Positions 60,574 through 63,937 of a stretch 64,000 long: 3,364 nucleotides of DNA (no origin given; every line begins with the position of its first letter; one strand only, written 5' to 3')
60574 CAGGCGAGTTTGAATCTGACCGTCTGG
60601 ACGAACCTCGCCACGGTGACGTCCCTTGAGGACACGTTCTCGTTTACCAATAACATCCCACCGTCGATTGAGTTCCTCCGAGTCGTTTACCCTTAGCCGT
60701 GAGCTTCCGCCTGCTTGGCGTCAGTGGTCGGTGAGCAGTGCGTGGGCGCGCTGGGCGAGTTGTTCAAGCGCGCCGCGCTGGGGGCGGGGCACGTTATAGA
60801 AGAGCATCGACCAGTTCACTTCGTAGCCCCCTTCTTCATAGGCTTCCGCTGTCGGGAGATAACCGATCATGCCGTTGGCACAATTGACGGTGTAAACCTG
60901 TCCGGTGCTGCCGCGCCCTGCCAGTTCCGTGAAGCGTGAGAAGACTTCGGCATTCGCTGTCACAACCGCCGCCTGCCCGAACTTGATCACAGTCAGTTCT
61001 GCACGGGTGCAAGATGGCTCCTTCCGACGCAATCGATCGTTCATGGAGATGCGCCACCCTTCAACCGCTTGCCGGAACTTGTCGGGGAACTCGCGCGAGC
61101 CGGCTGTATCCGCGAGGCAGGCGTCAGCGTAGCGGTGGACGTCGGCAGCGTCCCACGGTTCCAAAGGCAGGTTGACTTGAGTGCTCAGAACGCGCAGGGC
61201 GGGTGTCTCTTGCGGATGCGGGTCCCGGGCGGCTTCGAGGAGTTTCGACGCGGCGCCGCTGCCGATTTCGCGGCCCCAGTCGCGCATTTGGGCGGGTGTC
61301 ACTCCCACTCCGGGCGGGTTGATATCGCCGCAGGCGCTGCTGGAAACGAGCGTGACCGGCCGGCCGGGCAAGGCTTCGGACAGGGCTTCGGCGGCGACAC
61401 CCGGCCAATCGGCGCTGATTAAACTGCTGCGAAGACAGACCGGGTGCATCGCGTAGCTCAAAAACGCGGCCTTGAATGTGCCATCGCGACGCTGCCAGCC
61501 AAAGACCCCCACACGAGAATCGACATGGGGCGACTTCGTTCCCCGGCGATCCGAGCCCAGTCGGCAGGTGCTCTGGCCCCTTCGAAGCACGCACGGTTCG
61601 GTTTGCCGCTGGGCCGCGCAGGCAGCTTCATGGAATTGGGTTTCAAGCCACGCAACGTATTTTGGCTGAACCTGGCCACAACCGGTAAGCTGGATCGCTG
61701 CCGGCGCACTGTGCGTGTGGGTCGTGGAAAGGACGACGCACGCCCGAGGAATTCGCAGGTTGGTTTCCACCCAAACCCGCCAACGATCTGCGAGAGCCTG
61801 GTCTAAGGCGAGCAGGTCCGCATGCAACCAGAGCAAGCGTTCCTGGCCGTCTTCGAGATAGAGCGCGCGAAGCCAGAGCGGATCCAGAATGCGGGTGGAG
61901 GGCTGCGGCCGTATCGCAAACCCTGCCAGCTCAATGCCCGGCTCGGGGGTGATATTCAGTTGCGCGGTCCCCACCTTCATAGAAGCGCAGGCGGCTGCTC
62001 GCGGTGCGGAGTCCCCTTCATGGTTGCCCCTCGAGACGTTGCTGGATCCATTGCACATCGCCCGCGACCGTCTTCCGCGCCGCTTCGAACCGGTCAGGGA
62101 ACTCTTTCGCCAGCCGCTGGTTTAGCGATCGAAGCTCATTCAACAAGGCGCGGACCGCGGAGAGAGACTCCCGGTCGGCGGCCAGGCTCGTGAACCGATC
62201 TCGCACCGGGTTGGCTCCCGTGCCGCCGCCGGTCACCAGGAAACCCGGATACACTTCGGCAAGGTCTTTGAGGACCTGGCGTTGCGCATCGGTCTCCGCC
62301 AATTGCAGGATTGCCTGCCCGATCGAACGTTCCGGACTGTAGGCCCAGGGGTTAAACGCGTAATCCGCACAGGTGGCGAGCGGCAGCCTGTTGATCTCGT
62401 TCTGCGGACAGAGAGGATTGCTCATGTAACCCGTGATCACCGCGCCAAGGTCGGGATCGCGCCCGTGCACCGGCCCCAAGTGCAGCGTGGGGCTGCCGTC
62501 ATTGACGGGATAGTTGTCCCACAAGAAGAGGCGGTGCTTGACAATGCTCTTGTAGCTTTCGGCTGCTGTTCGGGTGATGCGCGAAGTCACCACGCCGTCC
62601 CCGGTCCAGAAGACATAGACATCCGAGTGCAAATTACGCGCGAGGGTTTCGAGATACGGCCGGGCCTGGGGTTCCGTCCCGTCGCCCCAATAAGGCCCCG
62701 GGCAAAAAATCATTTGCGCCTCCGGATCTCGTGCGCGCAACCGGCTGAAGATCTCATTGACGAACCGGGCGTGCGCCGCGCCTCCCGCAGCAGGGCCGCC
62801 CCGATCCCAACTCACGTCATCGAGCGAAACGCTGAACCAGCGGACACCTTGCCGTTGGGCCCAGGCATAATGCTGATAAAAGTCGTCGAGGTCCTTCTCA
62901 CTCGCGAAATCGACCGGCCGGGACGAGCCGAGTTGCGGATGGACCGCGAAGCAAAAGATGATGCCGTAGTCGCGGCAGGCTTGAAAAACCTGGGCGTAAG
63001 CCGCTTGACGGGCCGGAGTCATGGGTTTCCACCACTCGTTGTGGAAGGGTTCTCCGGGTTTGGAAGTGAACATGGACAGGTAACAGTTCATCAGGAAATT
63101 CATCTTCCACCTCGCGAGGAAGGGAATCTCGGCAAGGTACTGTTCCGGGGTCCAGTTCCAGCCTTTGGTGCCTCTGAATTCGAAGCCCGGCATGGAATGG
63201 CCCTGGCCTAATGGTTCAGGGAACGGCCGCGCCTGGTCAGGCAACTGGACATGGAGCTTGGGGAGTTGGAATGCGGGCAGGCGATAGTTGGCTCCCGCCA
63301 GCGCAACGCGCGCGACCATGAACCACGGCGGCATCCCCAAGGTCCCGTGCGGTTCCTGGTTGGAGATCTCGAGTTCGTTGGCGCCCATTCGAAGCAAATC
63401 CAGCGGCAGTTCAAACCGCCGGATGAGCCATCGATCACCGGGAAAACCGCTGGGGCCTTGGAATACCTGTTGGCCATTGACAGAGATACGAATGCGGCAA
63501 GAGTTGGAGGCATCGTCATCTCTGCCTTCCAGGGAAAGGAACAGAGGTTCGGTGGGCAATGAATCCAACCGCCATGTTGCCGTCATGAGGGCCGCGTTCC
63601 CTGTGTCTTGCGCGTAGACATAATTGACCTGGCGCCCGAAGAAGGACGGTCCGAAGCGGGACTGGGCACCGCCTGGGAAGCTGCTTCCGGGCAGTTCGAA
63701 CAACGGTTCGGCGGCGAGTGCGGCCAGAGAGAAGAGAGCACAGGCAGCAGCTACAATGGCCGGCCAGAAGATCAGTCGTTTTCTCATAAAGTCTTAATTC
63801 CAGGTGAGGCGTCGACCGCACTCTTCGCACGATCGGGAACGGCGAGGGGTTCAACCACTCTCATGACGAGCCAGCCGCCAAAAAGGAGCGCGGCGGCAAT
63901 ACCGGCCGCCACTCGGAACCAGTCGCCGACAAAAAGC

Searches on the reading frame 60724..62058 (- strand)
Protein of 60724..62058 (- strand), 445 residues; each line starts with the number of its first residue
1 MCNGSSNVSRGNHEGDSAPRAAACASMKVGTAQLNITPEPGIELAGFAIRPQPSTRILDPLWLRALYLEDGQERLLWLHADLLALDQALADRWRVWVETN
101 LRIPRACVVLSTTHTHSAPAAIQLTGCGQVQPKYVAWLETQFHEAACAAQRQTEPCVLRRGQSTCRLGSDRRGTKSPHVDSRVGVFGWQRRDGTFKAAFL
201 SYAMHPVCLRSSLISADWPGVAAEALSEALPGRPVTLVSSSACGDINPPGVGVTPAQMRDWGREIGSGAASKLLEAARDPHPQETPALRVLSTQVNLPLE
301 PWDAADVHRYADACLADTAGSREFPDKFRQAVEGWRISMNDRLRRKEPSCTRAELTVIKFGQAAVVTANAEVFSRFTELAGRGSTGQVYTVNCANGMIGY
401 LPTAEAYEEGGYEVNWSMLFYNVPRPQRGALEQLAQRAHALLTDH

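Call 12: search_protein_families(library=pfam, proteins=[window:60724-62058:-], max_evalue=0.001)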
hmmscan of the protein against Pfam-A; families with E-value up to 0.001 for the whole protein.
window:60724-62058:- (445 aa): 1 family
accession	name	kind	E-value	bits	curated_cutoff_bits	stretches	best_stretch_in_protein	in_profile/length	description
PF04734.18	Ceramidase_alk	-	4e-07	29.5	32.1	1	28-172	2-156/509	Neutral/alkaline non-lysosomal ceramidase, N-terminal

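Call 54: find_encoding_contigs(protein=window:60724-61980:-, flank=10000, max_places=2)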
Protein window:60724-61980:- (419 aa): no gene with exactly this product is on record in the collection.

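Call 72: search_protein_families(library=ncbifam, proteins=[window:60724-61980:-], max_evalue=0.001)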
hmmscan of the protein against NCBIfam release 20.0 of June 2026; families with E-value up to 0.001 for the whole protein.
window:60724-61980:- (419 aa): 0 families

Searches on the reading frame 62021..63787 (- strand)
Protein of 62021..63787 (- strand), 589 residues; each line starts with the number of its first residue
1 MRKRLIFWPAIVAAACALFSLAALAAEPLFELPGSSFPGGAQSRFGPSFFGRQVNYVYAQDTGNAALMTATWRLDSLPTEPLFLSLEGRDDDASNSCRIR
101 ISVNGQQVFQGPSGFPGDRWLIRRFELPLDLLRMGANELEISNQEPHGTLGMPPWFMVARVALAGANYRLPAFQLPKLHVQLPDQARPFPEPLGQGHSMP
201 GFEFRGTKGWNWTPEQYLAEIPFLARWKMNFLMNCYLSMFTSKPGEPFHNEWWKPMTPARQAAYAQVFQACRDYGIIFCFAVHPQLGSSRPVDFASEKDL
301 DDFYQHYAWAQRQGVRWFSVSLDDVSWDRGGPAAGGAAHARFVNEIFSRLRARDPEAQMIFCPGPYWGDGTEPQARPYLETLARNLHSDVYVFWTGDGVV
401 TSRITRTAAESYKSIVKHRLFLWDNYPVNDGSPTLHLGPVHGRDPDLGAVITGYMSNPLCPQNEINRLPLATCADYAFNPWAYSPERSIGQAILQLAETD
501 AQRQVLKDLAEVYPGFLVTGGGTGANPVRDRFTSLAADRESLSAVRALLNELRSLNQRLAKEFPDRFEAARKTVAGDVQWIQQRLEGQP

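Call 3: search_protein_families(library=pfam, proteins=[window:62021-63787:-], max_evalue=1)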
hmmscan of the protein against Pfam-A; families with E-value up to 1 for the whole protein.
window:62021-63787:- (589 aa): 2 families
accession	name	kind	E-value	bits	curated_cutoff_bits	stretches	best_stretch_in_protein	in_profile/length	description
PF07555.19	NAGidase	-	1.2e-52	179.5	25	1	209-504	9-289/295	beta-N-acetylglucosaminidase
PF14335.11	DUF4391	-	0.15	12.4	29.9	1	478-562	127-212/232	Domain of unknown function (DUF4391)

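Call 6: search_solved_structures(query=window:62021-63787:-, max_evalue=0.001, show_alignments=2)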
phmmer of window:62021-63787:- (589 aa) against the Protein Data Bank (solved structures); distinct sequences matched with E-value up to 0.001: 38.
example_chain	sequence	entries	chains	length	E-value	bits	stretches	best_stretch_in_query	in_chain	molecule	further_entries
5diy_A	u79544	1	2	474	4e-31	111.1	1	220-499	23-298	Hyaluronidase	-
2j4g_A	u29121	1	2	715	1.6e-26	96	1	197-495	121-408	HYALURONOGLUCOSAMINIDASE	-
2jiw_A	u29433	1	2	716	1.6e-26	96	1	197-495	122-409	O-GLCNACASE BT_4395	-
2j47_A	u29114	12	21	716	1.6e-26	96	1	197-495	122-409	GLUCOSAMINIDASE | O-GLCNACASE BT_4395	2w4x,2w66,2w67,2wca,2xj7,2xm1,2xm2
2chn_A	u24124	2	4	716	1.6e-26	96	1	197-495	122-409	GLUCOSAMINIDASE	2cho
7k41_A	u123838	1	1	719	1.6e-26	96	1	197-495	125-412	O-GlcNAcase BT_4395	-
5mi4_A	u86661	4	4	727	1.6e-26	96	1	197-496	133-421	O-GlcNAcase BT_4395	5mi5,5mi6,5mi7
5abf_B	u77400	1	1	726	1.6e-26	95.9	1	197-495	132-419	O-GLCNACASE BT_4395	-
5abe_A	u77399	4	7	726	1.6e-26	95.9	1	197-495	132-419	O-GLCNACASE BT_4395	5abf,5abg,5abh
2vvn_A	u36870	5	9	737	1.7e-26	95.9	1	197-495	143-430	O-GLCNACASE BT_4395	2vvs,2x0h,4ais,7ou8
6pv5_A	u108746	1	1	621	4.7e-26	94.4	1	205-497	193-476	Putative O-GlcNAcase nagJ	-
9lr5_A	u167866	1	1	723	7.9e-26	93.7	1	197-495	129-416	O-GlcNAcase BT_4395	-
2wzi_A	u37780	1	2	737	8.2e-26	93.6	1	197-495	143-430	O-GLCNACASE BT_4395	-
2wzh_A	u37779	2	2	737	8.2e-26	93.6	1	197-495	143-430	O-GLCNACASE BT_4395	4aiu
2xpk_A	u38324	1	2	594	7.1e-25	90.5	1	206-496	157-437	O-GLCNACASE NAGJ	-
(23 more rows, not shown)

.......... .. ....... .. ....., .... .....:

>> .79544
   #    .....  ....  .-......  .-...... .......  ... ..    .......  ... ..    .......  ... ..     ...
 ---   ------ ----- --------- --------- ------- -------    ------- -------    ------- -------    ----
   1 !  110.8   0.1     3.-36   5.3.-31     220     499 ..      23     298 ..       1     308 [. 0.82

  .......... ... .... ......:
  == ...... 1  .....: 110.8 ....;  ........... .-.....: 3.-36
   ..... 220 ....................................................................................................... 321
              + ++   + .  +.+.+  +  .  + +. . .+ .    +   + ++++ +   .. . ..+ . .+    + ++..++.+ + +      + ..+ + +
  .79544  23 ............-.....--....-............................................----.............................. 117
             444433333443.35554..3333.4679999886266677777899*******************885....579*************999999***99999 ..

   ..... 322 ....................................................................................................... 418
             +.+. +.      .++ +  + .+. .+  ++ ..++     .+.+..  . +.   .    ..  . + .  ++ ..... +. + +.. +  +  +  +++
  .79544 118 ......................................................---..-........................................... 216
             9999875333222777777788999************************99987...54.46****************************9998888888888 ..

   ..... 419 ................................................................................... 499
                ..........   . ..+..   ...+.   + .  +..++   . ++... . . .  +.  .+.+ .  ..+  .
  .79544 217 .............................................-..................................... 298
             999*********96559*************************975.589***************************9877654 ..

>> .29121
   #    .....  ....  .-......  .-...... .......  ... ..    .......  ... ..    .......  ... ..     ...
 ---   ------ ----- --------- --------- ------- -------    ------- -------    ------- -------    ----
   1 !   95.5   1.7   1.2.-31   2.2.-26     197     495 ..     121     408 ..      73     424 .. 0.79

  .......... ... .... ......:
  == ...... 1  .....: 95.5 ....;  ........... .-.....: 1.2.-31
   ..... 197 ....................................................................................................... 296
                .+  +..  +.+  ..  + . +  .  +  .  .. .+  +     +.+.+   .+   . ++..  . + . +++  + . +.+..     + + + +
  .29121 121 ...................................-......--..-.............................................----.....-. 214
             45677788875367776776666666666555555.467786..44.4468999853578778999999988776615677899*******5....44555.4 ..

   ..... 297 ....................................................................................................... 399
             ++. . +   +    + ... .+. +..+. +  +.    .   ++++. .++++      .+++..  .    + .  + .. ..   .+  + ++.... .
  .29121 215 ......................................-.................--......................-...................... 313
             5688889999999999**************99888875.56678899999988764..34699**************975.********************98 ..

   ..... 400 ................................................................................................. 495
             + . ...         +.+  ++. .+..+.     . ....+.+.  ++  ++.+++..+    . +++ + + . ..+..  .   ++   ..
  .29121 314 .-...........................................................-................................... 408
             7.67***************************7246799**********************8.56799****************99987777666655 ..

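Call 19: find_homologous_proteins(query=window:62021-63787:-, max_evalue=1e-10)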
Query window:62021-63787:- (589 aa): 1068 proteins with E <= 1e-10 among 8000 candidates; the best 120 are listed.
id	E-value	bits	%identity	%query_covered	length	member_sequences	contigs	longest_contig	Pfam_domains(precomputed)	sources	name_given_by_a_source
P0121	0.0e+0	1393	100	100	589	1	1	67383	PF07555.20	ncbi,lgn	-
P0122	0.0e+0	1080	58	69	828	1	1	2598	PF07555.20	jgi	-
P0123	0.0e+0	1059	76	100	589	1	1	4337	PF07555.20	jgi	jgi:hypothetical protein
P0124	0.0e+0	1049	75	99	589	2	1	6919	PF07555.20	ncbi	-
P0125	6.3e-266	902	52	66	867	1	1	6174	PF07555.20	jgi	jgi:hypothetical protein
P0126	2.8e-265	900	66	98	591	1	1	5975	PF07555.20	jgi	jgi:hypothetical protein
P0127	4.1e-259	879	64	100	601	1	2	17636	PF07555.20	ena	-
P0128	7.7e-258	875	66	95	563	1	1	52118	PF07555.20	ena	-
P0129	4.0e-255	866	64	98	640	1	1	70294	PF07555.20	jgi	jgi:beta-N-acetylglucosaminidase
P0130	5.3e-255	866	65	97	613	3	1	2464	PF07555.20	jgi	-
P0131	7.4e-254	862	65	95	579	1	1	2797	PF07555.20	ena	-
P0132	2.4e-252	857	64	95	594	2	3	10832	PF07555.20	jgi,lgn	-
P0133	1.8e-251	854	64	95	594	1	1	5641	PF07555.20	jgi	-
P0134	6.3e-251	852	64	94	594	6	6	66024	PF07555.20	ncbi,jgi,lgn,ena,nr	ncbi:MAG TPA: beta-N-acetylglucosaminidase domain-containing protein [Verrucomicrobiota bacterium]|n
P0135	1.9e-249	847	64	98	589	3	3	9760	PF07555.20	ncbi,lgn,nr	ncbi:MAG: hypothetical protein GX774_12575 [Armatimonadetes bacterium]|nr:hypothetical protein [Arma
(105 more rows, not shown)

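Call 25: find_encoding_contigs(protein=P0121, flank=10000, max_places=2)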
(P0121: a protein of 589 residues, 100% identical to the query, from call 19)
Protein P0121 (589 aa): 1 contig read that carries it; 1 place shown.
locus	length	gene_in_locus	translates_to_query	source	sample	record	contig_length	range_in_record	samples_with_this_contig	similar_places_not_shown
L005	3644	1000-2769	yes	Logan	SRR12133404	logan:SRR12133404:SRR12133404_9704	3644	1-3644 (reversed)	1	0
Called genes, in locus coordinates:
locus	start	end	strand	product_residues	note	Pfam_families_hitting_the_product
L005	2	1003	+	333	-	?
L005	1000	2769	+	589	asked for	PF07555:NAGidase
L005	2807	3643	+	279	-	?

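Call 35: search_protein_families(library=pfam, proteins=[L005:2-1000:+, L005:2807-3643:+], max_evalue=0.01)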
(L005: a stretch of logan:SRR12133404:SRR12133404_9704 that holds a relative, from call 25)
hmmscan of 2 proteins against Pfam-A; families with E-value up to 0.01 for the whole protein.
L005:2-1000:+ (333 aa): 1 family
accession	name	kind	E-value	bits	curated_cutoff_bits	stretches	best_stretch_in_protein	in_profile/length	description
PF00474.23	SSF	-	6.5e-13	48.8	22.8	1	19-179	246-406/406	Sodium:solute symporter family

L005:2807-3643:+ (279 aa): 1 family
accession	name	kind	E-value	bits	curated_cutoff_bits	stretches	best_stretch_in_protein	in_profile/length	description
PF04734.18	Ceramidase_alk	-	1.7e-07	30.7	32.1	1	2-164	2-187/509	Neutral/alkaline non-lysosomal ceramidase, N-terminal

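Call 72: search_protein_families(library=ncbifam, proteins=[window:62021-63787:-], max_evalue=0.001)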
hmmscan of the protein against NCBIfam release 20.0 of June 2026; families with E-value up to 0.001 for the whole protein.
window:62021-63787:- (589 aa): 1 family
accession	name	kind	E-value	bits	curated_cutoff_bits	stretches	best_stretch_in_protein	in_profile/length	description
NF041654.1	GlcNAcase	equivalog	2.1e-32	112.5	1000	1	206-501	151-431/732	beta-N-acetylglucosaminidase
